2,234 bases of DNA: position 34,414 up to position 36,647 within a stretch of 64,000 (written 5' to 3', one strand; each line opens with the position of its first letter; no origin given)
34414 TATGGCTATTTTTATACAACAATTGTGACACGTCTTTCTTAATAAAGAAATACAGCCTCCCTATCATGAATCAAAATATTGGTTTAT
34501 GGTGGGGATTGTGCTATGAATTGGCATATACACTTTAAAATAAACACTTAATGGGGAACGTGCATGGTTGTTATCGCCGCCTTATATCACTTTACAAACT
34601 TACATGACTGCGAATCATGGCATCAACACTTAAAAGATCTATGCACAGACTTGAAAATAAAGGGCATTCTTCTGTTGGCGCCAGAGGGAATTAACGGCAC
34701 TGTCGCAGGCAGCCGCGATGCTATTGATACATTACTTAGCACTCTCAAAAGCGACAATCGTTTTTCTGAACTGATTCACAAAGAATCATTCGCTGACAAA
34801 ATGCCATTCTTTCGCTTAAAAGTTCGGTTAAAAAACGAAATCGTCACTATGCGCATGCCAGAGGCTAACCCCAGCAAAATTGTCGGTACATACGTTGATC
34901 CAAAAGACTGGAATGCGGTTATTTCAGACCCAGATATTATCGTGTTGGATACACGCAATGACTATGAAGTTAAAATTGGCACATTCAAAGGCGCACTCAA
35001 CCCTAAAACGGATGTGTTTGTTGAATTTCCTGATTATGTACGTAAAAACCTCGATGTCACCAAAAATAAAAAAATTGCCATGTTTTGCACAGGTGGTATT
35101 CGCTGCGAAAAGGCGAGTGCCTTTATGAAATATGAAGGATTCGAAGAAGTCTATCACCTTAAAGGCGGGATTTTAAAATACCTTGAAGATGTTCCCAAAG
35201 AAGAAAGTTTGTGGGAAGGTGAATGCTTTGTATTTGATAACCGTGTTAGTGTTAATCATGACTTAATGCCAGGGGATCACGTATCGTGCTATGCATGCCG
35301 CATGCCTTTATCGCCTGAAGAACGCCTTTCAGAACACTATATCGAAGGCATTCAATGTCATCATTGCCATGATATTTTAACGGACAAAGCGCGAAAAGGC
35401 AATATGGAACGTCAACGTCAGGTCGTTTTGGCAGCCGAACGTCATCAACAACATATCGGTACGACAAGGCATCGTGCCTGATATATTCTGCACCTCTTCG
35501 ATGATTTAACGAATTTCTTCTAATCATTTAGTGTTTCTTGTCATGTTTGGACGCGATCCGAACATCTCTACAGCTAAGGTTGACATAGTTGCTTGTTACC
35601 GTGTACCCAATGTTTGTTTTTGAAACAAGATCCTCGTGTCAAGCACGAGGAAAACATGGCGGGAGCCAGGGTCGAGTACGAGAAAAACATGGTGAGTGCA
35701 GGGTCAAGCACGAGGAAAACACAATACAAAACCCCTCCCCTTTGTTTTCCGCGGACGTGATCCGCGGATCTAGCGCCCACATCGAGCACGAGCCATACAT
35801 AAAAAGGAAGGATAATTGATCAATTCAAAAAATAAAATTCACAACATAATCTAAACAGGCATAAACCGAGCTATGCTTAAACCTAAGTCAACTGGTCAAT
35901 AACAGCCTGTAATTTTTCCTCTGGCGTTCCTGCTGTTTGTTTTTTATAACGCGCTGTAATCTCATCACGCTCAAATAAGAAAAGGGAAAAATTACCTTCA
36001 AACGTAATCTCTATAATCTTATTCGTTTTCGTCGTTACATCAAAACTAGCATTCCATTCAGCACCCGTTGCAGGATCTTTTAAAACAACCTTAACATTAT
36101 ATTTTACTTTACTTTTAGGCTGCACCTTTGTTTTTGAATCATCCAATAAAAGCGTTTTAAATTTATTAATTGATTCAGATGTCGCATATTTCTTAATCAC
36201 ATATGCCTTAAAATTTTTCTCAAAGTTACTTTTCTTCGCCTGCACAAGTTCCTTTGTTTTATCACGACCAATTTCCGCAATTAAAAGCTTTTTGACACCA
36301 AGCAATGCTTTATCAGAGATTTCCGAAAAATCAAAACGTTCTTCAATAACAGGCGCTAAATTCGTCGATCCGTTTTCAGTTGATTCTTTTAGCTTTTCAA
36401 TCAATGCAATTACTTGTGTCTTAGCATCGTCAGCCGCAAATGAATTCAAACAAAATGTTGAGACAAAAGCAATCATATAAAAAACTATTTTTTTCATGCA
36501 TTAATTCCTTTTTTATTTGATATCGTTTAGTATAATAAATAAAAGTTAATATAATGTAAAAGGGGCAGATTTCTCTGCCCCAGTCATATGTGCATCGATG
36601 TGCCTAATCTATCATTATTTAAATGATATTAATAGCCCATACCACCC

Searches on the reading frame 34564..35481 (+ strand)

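Call 6: search_protein_families(library=pfam, proteins=[window:34564-35481:+], max_evalue=0.001)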
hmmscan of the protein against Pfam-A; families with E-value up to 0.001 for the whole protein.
window:34564-35481:+ (305 aa): 3 families
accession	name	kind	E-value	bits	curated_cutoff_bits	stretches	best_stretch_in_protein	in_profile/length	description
PF17773.7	UPF0176_N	-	4.8e-28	97.8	26.2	1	3-93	2-92/92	UPF0176 acylphosphatase like domain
PF00581.25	Rhodanese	-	7.8e-11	42.8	22.2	1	117-207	6-100/102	Rhodanese-like domain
PF12368.13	Rhodanese_C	-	0.00065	20.4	26.9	0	218-269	1-54/66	Rhodanase C-terminal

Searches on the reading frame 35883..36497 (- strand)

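Call 3: search_protein_families(library=pfam, proteins=[window:35883-36497:-], max_evalue=0.01)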
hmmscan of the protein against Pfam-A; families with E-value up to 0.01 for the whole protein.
window:35883-36497:- (204 aa): 1 family
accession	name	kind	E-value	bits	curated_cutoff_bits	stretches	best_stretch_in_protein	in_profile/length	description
PF05494.18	MlaC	-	7.5e-07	29.5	26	1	27-202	5-163/166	MlaC protein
